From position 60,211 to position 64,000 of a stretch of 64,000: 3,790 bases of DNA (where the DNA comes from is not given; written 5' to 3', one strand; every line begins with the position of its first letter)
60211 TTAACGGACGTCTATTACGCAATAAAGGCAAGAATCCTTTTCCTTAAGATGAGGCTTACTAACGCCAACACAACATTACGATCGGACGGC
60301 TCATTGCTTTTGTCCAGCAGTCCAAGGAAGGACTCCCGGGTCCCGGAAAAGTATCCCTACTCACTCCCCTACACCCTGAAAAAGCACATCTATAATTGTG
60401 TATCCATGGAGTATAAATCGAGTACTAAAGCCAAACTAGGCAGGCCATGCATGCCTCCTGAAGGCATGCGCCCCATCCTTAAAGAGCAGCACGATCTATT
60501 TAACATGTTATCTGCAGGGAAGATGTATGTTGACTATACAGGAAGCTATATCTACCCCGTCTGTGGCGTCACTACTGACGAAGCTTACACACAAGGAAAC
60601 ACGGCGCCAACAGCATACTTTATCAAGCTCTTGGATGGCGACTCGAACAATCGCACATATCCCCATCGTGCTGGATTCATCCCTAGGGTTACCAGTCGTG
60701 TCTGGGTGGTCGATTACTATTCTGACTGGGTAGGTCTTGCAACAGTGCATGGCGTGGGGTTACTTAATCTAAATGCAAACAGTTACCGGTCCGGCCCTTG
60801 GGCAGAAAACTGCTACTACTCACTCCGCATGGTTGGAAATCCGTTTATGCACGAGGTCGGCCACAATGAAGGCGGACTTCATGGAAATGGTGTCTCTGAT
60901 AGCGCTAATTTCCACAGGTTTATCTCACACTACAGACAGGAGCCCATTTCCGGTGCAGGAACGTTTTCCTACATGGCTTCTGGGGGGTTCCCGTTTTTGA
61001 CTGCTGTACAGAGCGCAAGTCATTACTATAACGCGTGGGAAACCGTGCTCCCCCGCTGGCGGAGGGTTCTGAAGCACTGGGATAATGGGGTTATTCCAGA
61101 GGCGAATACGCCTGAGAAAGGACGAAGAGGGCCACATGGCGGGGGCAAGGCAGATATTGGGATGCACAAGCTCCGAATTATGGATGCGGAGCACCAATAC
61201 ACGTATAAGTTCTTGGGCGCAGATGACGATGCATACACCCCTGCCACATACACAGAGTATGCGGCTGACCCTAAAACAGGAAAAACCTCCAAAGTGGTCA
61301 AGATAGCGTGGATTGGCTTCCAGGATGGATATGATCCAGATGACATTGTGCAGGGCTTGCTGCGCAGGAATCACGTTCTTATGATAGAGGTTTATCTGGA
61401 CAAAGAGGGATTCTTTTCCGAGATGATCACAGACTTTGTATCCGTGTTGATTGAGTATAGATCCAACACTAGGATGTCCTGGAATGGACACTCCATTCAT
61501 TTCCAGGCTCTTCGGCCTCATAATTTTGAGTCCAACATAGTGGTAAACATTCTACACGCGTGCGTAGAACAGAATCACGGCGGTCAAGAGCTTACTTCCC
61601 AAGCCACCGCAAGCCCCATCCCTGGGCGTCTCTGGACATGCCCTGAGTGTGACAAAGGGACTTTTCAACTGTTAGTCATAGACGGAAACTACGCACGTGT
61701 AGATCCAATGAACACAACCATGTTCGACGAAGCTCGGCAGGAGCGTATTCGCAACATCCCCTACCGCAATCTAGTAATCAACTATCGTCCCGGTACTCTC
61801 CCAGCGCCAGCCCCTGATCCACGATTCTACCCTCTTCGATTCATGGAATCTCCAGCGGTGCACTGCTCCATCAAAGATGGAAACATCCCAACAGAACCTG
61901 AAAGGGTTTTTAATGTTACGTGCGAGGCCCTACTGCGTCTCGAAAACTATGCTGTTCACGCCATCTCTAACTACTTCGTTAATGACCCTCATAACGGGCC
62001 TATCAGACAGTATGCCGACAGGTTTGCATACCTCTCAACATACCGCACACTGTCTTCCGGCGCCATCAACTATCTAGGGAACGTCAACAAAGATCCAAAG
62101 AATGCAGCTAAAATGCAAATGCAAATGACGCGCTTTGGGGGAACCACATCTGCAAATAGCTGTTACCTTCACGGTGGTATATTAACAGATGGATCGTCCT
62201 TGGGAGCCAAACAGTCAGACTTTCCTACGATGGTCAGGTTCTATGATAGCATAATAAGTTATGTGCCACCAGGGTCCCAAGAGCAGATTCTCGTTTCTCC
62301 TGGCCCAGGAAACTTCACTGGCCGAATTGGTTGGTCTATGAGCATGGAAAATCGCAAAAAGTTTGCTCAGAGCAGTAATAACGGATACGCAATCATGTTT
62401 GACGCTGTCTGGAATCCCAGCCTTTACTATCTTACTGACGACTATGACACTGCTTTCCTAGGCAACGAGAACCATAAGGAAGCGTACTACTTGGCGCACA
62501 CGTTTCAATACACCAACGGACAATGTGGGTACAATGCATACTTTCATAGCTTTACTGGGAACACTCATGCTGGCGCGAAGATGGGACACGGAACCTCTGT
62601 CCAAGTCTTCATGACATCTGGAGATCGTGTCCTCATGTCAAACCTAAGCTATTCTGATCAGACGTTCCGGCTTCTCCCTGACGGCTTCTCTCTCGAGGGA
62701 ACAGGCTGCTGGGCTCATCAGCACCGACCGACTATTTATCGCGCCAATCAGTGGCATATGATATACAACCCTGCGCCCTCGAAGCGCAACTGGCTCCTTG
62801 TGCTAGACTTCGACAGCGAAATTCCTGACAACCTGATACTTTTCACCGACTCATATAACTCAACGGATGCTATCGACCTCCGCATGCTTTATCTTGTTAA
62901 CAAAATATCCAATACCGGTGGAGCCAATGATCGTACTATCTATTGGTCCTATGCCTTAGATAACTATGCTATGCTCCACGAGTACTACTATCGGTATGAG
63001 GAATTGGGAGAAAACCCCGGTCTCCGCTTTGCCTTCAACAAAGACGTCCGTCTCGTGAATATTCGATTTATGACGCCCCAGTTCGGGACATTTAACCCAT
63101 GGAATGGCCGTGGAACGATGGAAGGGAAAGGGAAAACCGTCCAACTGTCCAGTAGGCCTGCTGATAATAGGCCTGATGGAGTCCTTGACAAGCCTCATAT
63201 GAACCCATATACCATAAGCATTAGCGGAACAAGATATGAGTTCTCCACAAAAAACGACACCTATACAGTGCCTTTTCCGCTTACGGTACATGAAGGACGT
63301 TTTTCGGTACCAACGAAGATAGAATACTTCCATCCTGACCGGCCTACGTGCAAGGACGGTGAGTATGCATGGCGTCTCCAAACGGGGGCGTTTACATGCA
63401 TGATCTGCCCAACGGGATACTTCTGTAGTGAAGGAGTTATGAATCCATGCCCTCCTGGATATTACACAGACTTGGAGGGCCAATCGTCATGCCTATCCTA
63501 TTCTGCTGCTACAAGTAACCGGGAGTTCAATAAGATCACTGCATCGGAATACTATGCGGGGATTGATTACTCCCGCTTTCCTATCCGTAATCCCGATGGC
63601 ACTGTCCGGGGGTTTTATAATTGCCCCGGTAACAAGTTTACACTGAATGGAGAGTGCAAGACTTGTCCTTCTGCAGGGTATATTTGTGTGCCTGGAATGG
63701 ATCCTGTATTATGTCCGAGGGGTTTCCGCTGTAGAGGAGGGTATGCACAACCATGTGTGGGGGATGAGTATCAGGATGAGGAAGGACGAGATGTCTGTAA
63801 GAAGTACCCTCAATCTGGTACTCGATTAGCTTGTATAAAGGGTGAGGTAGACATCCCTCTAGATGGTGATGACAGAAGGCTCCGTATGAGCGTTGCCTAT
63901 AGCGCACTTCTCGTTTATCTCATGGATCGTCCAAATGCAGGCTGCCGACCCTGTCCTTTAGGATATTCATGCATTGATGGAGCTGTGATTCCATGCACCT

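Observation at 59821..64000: Open reading frame missing from the ORF track: a secreted protein of at least 1393 aa with a metzincin-type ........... zinc motif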

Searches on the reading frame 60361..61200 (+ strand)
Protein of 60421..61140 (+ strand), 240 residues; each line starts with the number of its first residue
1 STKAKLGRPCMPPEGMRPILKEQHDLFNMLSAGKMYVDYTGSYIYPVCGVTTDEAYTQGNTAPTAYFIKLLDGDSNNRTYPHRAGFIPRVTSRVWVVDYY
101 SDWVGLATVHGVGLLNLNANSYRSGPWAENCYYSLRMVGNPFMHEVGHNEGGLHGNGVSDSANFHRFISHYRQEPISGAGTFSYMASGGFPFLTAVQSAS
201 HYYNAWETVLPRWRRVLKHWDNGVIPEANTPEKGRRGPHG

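Call 47: search_solved_structures(query=window:60421-61140:+, max_evalue=10, show_alignments=3)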
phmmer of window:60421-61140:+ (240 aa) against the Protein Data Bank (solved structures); distinct sequences matched with E-value up to 10: 0.

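Call 52: find_homologous_proteins(query=A4, max_evalue=10)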
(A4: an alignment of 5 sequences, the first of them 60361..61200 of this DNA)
Query A4 (5 sequences) (280 aa, profile of the alignment): 3 proteins with E <= 10 among 3312 candidates.
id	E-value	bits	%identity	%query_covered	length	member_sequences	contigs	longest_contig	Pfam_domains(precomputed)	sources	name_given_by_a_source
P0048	1.9e-112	393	100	65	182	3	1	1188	-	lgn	-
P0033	3.9e-60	222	67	63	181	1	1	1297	-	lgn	-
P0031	3.4e-54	202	80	41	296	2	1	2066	-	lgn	-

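Call 59: predict_structure(alignment_id=A4)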
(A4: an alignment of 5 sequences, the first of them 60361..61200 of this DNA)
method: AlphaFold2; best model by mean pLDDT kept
length: 280 residues; sequences in the alignment: 5
mean_pLDDT: 27.2   pTM: 0.21
mean pLDDT of the five models: 27.2, 26.3, 25.3, 25.0, 23.9
residues with pLDDT >= 90: 0; 70-90: 0; 50-70: 0; < 50: 280
segments of 3 or more residues with pLDDT < 50: 1-280
pLDDT, mean of each block of 10 residues (from residue 1): 37 41 38 42 38 27 23 28 32 37 31 22 22 22 24 23 22 21 24 23 23 23 25 30 26 22 19 19
secondary structure, 60 per line:
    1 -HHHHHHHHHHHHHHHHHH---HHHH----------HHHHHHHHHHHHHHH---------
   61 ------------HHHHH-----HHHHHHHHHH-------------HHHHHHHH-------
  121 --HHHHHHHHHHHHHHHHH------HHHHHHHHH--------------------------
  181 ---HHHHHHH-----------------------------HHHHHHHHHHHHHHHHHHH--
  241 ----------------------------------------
elements in order: H2-19 H23-26 H37-51 H73-77 H83-92 H106-113 H123-139 H146-154 H184-190 H220-238

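Call 81: search_protein_families(library=pfam, alignment_id=A4, max_evalue=10)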
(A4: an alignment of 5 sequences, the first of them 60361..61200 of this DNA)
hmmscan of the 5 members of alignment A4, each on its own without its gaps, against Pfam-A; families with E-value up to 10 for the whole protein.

A. member 1, window:60361-61200:+ (280 aa): 1 family
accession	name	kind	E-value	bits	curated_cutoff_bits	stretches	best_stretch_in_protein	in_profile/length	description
PF13582.12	Reprolysin_3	-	0.098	13.6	22.4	1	125-174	79-122/123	Metallo-peptidase family M12B Reprolysin-like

B. families by the number of members that match (of 5 scanned): 2 families
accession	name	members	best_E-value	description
PF13582.12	Reprolysin_3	5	0.0045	Metallo-peptidase family M12B Reprolysin-like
PF13688.12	Reprolysin_5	2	0.34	Metallo-peptidase family M12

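Call 89: search_solved_structures(query=A4, max_evalue=10, show_alignments=5)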
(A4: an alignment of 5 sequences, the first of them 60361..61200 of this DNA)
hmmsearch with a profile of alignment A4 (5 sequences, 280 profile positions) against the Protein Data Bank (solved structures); distinct sequences matched with E-value up to 10: 0.

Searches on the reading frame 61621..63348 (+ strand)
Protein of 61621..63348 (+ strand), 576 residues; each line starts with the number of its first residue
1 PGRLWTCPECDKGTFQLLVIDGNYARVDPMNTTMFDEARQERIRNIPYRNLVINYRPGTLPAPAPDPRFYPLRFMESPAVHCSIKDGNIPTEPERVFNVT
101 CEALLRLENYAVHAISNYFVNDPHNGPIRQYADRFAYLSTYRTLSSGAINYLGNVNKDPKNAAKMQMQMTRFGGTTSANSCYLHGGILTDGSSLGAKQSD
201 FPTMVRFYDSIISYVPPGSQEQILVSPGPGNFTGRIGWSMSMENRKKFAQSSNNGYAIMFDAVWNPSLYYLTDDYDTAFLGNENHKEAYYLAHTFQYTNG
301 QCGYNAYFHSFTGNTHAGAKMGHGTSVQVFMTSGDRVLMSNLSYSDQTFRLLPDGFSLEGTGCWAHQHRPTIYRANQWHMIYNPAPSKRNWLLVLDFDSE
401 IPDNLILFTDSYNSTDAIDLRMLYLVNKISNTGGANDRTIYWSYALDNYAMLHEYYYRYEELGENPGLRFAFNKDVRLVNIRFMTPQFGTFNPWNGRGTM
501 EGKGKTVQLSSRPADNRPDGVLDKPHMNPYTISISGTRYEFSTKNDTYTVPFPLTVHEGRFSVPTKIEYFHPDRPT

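Call 28: search_protein_families(library=pfam, proteins=[window:61621-63348:+], max_evalue=10)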
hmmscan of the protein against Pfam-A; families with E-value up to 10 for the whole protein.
window:61621-63348:+ (576 aa): 0 families

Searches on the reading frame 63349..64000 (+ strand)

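Call 28: search_protein_families(library=pfam, proteins=[window:63349-64000:+], max_evalue=10)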
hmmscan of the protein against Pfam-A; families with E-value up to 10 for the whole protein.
window:63349-64000:+ (217 aa): 2 families
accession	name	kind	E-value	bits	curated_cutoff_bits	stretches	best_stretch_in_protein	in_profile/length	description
PF07699.19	Ephrin_rec_like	-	0.0002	21.5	23.1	3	33-50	13-30/48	Tyrosine-protein kinase ephrin type A/B receptor-like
PF14625.12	Lustrin_cystein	-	0.0056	17.4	27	2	1-29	2-36/46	Lustrin, cysteine-rich repeated domain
